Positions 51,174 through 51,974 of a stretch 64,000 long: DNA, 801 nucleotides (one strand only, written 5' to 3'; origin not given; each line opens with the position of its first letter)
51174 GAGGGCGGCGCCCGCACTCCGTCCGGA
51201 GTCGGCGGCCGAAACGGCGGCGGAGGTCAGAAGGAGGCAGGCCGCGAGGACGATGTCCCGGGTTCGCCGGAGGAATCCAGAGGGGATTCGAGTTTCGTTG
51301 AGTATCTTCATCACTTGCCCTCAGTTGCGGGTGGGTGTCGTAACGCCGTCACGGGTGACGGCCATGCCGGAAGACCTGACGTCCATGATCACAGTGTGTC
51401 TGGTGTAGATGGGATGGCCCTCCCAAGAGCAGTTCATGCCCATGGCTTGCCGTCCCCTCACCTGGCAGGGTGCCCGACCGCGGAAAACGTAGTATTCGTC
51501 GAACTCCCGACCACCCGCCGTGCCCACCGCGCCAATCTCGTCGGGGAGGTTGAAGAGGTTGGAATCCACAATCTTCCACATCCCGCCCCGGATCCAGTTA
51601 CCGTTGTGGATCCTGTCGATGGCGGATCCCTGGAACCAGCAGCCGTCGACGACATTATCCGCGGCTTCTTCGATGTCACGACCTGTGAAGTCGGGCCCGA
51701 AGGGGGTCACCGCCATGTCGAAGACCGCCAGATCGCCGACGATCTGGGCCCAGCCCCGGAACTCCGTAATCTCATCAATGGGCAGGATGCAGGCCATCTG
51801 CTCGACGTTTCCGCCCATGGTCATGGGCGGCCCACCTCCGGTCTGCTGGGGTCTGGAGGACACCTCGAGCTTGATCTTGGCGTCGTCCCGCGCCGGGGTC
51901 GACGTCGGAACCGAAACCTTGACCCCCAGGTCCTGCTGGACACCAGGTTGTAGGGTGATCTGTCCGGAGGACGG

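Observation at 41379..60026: Candidate new system: tandem giant Cys-rich surface protein + cognate secreted partner cassettes beside an ECF/anti-sigma pair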

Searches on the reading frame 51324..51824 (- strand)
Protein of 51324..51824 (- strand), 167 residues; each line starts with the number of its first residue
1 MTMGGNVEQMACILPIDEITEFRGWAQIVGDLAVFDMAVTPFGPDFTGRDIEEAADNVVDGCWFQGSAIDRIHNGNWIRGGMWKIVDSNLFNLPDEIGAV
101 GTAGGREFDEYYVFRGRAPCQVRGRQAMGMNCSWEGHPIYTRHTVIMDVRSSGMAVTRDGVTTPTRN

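Call 35: find_homologous_proteins(query=A4, max_evalue=0.001)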
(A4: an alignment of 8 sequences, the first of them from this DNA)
Query A4 (8 sequences) (161 aa, profile of the alignment): 7 proteins with E <= 0.001 among 2260 candidates.
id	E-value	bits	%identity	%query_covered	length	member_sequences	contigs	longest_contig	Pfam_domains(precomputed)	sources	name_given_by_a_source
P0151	5.5e-51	191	26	95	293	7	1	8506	-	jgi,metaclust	metaclust:\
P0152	5.1e-49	184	22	91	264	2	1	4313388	-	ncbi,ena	-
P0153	3.9e-46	175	90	98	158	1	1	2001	-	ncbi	ncbi:MAG: hypothetical protein AAGD06_33485, partial [Acidobacteriota bacterium]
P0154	1.2e-43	167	26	96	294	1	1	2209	-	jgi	jgi:hypothetical protein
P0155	9.0e-43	164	26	94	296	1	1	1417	-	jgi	jgi:hypothetical protein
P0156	2.4e-33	133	32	73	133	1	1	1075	-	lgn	-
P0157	5.2e-20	90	28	71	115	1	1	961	-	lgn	-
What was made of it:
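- Tried and rejected: With the tip alignment it returned only 7 hits (call 35).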

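Call 54: predict_structure(alignment_id=A6)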
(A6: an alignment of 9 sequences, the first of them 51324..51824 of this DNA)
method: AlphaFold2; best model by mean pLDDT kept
length: 167 residues; sequences in the alignment: 9
mean_pLDDT: 85.7   pTM: 0.79
mean pLDDT of the five models: 85.7, 83.8, 80.6, 80.4, 79.5
residues with pLDDT >= 90: 82; 70-90: 71; 50-70: 6; < 50: 8
segments of 3 or more residues with pLDDT < 50: 1-8
pLDDT, mean of each block of 10 residues (from residue 1): 46 86 79 89 86 93 92 84 89 88 81 91 94 88 94 92 88
secondary structure, 60 per line:
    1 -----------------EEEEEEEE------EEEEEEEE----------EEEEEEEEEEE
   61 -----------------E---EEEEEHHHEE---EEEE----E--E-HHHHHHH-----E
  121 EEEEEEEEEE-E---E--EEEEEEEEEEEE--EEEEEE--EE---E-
elements in order: E18-25 E32-39 E50-60 E82-86 E95-98 H108-114 E120-130 E139-150 E153-158
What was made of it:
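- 51336..51806 (-): Tip domain of giant 2, about 157 aa at the extreme C-terminus. AF2 model with pLDDT 85.7, all-beta (call 54).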

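Call 56: fold_search(model_id=the predicted structure, library=pdb)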
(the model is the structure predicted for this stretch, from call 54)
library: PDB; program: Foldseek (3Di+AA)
matches with E <= 10: 1144; with E <= 0.001: 0
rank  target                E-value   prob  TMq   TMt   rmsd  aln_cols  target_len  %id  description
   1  1wgo_MODEL_1_A        4.7e-02  0.84  0.31  0.39  11.1       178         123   12  Solution structure of the PKD domain from human VPS10 domain-containing receptor SorCS2 (released 2004-11-28)
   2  8jyq_D                4.7e-02  0.82  0.31  0.30   7.5       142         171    8  Crystal structure of cancer-specific anti-HER2 antibody H2Mab-214 in complex with epitope peptide (released 2024-03-13)
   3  6vug_D                5.2e-02  0.77  0.31  0.38   7.7       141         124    9  Diabody bound to a Reverse Transcriptase Aptamer Complex (released 2021-02-17)
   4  8sx3_A                5.8e-02  0.77  0.30  0.39   8.4       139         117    9  10E8-GT10.2 immunogen in complex with human Fab 10E8 and mouse Fab W6-10 (released 2024-05-22)
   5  6yxz                  5.8e-02  0.28  0.24  0.09  16.1       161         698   12  Structure and activity of the GH20 beta-N-beta-N-acetylhexosaminidase from Bifidobacterium bifidum (released 2021-05-12)
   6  5nbo_A                5.8e-02  0.15  0.18  0.13  15.8       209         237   13  Bacteroides ovatus mixed linkage glucan PUL (MLGUL) GH16 (released 2017-10-25)
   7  8fmu_B                6.1e-02  0.54  0.29  0.29   8.3       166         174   11  Crystal structure of human Brachyury G177D variant in complex with SJF-4601 (released 2024-02-28)
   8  8bzk                  6.1e-02  0.18  0.20  0.16  19.2       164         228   13  Crystal structure of Paradendryphiella salina PL7C alginate lyase with sulphate bound in the active site (released 2023-12-27)
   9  4gej_B                6.5e-02  0.80  0.34  0.40   8.4       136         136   13  N-terminal domain of VDUP-1 (released 2013-02-27)
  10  2jh2_C                6.5e-02  0.18  0.20  0.24  16.0       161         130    8  X-ray crystal structure of a cohesin-like module from Clostridium perfringens (released 2007-11-06)
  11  6z14                  6.8e-02  0.23  0.24  0.09  17.1       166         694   13  Structure of Bifidobacterium bifidum GH20 beta-N-beta-N-acetylhexosaminidase E553Q variant in complex with 4MU-6SGlcNAc- (released 2021-05-19)
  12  7oof_A                6.8e-02  0.14  0.18  0.14  18.3       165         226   12  Crystal structure of Paradendryphiella salina PL7A alginate lyase in complex with tri-mannuronic acid (released 2022-06-08)
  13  8qli_A                6.8e-02  0.14  0.19  0.15  18.9       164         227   12  Crystal structure of Paradendryphiella salina PL7C alginate lyase mutant H124 soaked with with tetra-mannuronic acid (released 2024-09-11)
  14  7nm6_A                7.2e-02  0.14  0.18  0.14  18.4       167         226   11  Crystal structure of Paradendryphiella salina PL7A alginate lyase mutant Y223F in complex with di-mannuronic acid (released 2022-03-02)
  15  7p25_A                7.5e-02  0.10  0.15  0.12  18.1       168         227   12  Crystal structure of Paradendryphiella salina PL7A alginate lyase in complex with hexa-mannuronic acid products (released 2022-07-13)
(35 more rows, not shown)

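Call 66: search_solved_structures(query=A5, max_evalue=10)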
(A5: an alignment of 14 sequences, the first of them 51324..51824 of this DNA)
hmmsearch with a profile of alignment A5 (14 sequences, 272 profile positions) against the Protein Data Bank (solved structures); distinct sequences matched with E-value up to 10: 0.

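Call 75: fold_search(model_id=the predicted structure, library=viral)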
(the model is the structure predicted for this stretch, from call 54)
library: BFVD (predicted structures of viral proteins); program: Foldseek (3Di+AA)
matches with E <= 10: 565; with E <= 0.001: 0
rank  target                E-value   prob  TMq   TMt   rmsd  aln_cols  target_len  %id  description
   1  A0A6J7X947            1.6e-02  0.87  0.29  0.31   7.0       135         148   10  Uncharacterized protein [uncultured Caudovirales phage]
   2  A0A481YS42            2.6e-02  0.89  0.35  0.37  10.7       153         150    9  Uncharacterized protein [Marseillevirus LCMAC101]
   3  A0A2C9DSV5            5.7e-02  0.20  0.21  0.14  21.8       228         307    5  CD200-like protein [Western grey kangaroopox virus]
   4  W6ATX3                6.3e-02  0.38  0.25  0.26  12.3       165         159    7  (no name in the UniProt tables at hand)
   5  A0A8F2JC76            6.6e-02  0.11  0.15  0.12  18.5       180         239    7  Uncharacterized protein [Stenotrophomonas phage BUCT598]
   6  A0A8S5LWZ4            8.6e-02  0.41  0.28  0.18  13.9       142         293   10  Uncharacterized protein [Myoviridae sp. ctZgq1]
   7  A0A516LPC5            8.6e-02  0.10  0.17  0.12  17.0       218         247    8  (no name in the UniProt tables at hand)
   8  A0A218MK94            1.0e-01  0.09  0.16  0.08  19.9       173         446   12  Putative structural protein [uncultured virus]
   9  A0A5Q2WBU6            1.1e-01  0.12  0.19  0.14  18.7       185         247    8  (no name in the UniProt tables at hand)
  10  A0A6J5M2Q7            1.1e-01  0.95  0.36  0.46   7.2       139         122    9  Uncharacterized protein [uncultured Caudovirales phage]
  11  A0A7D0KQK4            1.4e-01  0.14  0.22  0.08  18.8       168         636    8  (no name in the UniProt tables at hand)
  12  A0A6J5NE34            1.4e-01  0.69  0.31  0.38   8.2       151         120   10  Fibronectin type III [uncultured Caudovirales phage]
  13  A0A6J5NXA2            1.4e-01  0.06  0.14  0.11  18.5       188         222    8  Uncharacterized protein [uncultured Caudovirales phage]
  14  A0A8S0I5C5            1.5e-01  0.60  0.34  0.13  19.0       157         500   11  (no name in the UniProt tables at hand)
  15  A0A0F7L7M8            1.5e-01  0.06  0.15  0.07  24.2       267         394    7  Uncharacterized protein [uncultured marine virus]
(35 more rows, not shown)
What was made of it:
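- The best Foldseek E-value is 0.047 with TM about 0.3 (calls 56, 66, 75).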

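Call 81: find_encoding_contigs(protein=P0153, flank=10000, max_places=4)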
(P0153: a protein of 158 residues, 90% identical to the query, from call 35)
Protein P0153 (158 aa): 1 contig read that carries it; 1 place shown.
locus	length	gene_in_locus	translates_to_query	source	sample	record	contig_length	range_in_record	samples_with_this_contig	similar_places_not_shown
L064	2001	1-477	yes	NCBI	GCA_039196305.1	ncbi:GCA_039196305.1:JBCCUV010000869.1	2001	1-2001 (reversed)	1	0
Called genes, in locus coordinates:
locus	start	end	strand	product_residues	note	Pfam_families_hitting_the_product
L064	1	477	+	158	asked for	?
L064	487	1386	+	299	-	-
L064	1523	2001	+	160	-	PF13360:PQQ_2 (faint)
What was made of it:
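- The same order occurs in MAG GCA_039196305.1 (call 81).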

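Call 92: search_protein_families(library=pfam, proteins=[window:51324-51824:-], max_evalue=5)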
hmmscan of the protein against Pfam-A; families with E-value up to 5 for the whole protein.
window:51324-51824:- (167 aa): 0 families
